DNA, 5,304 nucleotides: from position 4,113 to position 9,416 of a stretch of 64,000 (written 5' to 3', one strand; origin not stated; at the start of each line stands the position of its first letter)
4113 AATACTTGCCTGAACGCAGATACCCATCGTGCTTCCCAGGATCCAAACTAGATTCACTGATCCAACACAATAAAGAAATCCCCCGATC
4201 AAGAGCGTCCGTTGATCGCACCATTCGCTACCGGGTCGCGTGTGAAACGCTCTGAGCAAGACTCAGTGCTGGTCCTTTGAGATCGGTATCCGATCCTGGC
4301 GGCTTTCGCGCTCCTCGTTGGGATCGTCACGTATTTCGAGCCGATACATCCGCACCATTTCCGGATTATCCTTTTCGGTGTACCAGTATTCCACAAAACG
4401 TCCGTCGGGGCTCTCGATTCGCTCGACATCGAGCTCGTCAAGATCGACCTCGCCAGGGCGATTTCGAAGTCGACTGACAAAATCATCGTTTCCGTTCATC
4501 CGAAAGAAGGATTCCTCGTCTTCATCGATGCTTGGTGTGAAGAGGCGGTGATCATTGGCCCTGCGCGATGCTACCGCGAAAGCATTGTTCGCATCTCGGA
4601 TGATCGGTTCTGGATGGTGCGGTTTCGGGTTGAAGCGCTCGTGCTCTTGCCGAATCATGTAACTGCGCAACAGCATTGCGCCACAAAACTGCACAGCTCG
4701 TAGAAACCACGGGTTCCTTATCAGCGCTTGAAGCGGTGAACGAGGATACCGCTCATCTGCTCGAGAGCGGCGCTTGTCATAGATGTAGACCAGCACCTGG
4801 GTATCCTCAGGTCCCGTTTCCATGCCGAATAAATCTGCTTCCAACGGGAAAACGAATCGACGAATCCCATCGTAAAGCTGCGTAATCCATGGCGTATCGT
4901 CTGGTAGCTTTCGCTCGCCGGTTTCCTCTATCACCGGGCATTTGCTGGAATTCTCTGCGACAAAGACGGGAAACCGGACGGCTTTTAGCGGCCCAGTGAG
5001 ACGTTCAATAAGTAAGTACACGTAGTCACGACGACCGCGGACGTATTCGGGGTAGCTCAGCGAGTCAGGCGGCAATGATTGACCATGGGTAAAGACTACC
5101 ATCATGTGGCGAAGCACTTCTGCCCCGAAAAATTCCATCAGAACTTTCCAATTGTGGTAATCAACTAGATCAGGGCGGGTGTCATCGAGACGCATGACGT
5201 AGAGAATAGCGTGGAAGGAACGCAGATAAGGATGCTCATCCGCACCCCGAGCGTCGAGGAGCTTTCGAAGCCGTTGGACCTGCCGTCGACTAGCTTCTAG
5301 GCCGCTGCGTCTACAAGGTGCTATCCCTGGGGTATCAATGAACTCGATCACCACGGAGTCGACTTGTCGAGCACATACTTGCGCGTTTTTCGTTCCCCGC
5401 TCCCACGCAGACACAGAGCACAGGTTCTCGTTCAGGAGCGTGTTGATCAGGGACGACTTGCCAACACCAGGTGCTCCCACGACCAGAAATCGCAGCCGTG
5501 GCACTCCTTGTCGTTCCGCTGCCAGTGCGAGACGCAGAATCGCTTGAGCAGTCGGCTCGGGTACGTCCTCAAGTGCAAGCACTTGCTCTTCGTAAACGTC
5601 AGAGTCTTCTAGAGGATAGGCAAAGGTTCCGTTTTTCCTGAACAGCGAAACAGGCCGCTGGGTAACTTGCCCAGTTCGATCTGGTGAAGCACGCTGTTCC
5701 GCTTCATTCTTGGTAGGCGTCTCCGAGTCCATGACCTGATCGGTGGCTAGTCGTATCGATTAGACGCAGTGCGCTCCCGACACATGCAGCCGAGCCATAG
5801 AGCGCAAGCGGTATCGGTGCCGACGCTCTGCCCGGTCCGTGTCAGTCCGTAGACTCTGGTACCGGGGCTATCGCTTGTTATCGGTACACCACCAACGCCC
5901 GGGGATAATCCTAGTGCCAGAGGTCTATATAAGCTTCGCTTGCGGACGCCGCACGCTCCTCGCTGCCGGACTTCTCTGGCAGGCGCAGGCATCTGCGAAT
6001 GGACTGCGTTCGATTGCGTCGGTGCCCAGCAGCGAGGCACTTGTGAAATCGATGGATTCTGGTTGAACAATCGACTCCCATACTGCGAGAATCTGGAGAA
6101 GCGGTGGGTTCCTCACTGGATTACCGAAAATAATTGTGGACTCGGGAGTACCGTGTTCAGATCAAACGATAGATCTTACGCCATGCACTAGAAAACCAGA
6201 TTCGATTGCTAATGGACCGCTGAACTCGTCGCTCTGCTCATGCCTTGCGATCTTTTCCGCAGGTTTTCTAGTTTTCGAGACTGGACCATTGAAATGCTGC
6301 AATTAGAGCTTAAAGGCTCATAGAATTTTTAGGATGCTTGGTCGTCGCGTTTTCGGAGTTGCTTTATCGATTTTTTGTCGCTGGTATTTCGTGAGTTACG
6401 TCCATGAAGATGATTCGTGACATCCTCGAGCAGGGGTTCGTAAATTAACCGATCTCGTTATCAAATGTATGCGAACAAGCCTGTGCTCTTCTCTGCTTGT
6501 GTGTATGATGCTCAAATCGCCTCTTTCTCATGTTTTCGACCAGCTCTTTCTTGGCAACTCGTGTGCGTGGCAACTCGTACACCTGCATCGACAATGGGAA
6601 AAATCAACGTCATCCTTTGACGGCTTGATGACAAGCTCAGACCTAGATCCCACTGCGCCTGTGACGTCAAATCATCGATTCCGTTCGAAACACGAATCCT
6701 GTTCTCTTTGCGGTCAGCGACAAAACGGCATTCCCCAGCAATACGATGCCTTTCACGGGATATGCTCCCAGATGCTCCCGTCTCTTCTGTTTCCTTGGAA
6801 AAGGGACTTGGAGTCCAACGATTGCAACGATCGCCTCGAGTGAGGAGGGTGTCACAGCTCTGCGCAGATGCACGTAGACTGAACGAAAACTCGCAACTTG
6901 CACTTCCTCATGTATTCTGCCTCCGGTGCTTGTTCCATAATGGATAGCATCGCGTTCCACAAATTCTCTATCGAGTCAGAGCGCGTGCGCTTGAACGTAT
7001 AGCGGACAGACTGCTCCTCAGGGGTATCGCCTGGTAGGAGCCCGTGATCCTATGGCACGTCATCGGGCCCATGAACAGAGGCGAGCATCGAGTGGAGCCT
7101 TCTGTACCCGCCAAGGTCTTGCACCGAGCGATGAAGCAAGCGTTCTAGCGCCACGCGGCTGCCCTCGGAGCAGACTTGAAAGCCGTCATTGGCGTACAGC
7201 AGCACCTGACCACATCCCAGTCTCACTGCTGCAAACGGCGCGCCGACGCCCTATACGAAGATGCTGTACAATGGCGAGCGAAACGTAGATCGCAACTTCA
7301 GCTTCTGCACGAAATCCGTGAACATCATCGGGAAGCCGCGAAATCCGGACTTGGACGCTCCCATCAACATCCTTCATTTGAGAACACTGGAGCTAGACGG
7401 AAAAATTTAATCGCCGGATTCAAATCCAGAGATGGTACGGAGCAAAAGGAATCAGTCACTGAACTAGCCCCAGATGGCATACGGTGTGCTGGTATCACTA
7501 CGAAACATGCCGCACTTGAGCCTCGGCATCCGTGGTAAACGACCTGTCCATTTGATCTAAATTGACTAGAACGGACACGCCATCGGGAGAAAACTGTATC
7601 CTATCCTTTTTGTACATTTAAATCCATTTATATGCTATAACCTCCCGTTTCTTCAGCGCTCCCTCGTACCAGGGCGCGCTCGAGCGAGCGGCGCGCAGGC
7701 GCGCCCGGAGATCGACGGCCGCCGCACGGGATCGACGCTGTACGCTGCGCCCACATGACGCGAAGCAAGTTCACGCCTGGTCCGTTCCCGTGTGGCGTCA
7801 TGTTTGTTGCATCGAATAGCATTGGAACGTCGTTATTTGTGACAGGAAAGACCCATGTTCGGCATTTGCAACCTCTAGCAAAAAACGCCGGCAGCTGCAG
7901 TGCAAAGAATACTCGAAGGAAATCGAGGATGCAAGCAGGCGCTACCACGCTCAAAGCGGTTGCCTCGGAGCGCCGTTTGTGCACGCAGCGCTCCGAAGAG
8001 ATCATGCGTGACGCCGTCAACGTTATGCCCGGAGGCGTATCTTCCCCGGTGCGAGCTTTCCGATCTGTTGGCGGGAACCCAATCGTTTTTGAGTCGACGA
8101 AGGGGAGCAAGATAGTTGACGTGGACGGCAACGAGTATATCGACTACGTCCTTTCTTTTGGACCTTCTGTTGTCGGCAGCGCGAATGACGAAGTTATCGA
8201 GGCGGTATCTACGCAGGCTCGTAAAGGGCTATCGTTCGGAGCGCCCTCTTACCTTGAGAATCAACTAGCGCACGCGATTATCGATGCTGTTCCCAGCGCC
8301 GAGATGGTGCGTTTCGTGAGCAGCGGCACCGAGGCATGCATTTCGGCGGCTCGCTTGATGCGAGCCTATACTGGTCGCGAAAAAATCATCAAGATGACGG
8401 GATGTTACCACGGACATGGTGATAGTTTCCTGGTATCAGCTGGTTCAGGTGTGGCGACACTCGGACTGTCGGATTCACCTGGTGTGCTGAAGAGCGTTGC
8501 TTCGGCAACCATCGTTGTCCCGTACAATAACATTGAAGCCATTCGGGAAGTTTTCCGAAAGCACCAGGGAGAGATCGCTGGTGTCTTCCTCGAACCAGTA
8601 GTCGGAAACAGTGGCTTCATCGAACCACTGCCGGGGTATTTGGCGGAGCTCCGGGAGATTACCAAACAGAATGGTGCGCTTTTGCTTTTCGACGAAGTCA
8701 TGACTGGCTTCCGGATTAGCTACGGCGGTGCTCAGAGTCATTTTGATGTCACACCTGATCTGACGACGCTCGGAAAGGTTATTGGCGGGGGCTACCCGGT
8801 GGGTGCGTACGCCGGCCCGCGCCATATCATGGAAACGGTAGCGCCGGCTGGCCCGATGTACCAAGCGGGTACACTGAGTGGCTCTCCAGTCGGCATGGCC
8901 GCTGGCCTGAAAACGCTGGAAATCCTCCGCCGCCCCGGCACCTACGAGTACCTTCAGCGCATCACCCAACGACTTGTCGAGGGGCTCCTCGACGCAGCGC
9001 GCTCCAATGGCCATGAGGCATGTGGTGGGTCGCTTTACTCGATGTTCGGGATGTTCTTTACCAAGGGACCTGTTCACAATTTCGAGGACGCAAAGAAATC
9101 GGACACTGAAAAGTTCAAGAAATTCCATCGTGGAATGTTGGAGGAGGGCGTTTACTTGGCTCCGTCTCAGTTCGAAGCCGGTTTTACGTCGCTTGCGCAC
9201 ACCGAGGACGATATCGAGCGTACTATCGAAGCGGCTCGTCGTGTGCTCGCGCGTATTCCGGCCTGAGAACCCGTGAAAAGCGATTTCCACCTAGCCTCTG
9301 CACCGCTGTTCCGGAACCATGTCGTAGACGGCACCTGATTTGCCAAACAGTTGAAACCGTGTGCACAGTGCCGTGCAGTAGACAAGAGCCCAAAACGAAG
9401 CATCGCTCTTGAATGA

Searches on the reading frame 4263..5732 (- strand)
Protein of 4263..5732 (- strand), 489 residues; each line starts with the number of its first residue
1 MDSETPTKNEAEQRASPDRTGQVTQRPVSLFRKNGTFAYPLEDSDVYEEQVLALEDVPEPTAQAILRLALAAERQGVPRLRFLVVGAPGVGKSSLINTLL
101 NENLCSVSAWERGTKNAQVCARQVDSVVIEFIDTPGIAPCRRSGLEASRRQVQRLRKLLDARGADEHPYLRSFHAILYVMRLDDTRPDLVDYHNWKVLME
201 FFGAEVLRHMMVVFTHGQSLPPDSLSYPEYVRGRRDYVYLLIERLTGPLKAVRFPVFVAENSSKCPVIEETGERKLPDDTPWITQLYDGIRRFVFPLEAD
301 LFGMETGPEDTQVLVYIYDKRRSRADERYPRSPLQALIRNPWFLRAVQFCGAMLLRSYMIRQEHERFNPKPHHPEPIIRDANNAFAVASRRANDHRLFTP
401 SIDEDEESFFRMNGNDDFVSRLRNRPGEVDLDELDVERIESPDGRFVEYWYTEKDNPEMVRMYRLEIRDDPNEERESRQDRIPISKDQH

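Call 69: search_protein_families(library=pfam, proteins=[window:4263-5732:-])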
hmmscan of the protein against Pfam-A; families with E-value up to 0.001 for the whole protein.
window:4263-5732:- (489 aa): 5 families
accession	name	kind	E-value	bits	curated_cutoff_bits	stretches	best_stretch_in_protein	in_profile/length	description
PF04548.22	AIG1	-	1.9e-16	60.5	27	1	81-234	2-141/212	AIG1 family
PF01926.29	MMR_HSR1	-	5.6e-12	46.2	21.9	1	82-154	2-75/113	50S ribosome-binding GTPase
PF13191.12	AAA_16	-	1.1e-05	26.5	32.6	1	65-169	11-134/167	AAA ATPase domain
PF02421.24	FeoB_N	-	1.1e-05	25.5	27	1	82-137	3-57/156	Ferrous iron transport protein B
PF03193.22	RsgA_GTPase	-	2.8e-05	24.5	30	1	83-138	110-169/174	RsgA GTPase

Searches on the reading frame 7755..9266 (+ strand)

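Call 69: search_protein_families(library=pfam, proteins=[window:7755-9266:+])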
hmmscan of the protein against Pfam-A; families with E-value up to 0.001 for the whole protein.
window:7755-9266:+ (503 aa): 1 family
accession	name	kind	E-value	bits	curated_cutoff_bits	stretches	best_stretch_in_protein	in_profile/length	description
PF00202.27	Aminotran_3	-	1.1e-65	222.4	30.5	1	109-418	10-333/403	Aminotransferase class-III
